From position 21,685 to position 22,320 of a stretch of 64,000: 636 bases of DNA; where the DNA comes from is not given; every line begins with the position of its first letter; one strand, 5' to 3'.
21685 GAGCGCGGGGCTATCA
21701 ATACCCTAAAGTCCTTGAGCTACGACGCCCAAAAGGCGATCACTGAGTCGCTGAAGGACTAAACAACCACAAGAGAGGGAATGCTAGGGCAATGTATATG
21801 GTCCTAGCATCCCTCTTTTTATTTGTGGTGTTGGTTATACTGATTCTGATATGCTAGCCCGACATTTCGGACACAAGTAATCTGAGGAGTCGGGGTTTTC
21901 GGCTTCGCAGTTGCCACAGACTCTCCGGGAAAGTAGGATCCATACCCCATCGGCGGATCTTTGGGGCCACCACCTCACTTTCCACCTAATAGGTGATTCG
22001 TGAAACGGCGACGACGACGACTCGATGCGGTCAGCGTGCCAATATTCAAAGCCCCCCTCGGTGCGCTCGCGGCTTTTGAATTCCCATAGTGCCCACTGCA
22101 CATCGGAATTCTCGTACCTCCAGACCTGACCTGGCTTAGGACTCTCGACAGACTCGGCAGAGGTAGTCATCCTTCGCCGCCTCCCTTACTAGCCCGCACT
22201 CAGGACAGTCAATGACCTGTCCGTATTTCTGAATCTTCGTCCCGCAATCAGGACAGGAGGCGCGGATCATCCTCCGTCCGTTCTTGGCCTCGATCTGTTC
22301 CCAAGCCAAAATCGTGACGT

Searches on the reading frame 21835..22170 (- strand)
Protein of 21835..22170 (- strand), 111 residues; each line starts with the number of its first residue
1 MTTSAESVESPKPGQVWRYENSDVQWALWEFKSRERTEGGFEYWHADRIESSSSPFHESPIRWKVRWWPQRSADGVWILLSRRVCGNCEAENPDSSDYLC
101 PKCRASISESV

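Call 40: search_protein_families(library=pfam, proteins=[window:21835-22170:-], max_evalue=0.1)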
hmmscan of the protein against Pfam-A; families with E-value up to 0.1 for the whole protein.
window:21835-22170:- (111 aa): 4 families
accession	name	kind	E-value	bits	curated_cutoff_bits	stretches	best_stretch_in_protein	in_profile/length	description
PF12773.13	DZR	-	0.031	14.9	27.3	1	85-108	1-23/45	Double zinc ribbon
PF13240.11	Zn_Ribbon_1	-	0.034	14.4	25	0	85-103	2-19/23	zinc-ribbon domain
PF18912.6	DZR_2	-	0.047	14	27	1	80-107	6-31/56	Double zinc ribbon domain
PF13248.11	Zn_ribbon_3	-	0.08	12.9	27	0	84-103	4-22/26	zinc-ribbon domain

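Call 41: search_protein_families(library=phrogs, proteins=[window:21835-22170:-], max_evalue=0.1)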
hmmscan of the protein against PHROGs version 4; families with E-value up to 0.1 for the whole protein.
window:21835-22170:- (111 aa): 0 families

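Call 79: search_protein_families(library=ncbifam, proteins=[window:21835-22170:-], max_evalue=0.1)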
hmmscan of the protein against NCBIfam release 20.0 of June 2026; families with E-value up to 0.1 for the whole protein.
window:21835-22170:- (111 aa): 1 family
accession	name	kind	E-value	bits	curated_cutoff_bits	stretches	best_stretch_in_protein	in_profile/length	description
NF003161.0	PRK04136.1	equivalog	0.027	14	54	1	80-104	12-35/49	50S ribosomal protein L40e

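Call 80: search_protein_families(library=padloc, proteins=[window:21835-22170:-], max_evalue=0.1)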
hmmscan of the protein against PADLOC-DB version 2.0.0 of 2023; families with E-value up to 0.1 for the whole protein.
window:21835-22170:- (111 aa): 1 family
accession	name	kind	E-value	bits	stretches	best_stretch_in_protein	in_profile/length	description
PDLC03478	REase_II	-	0.041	11.6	1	29-107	63-134/219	Type II restriction enzyme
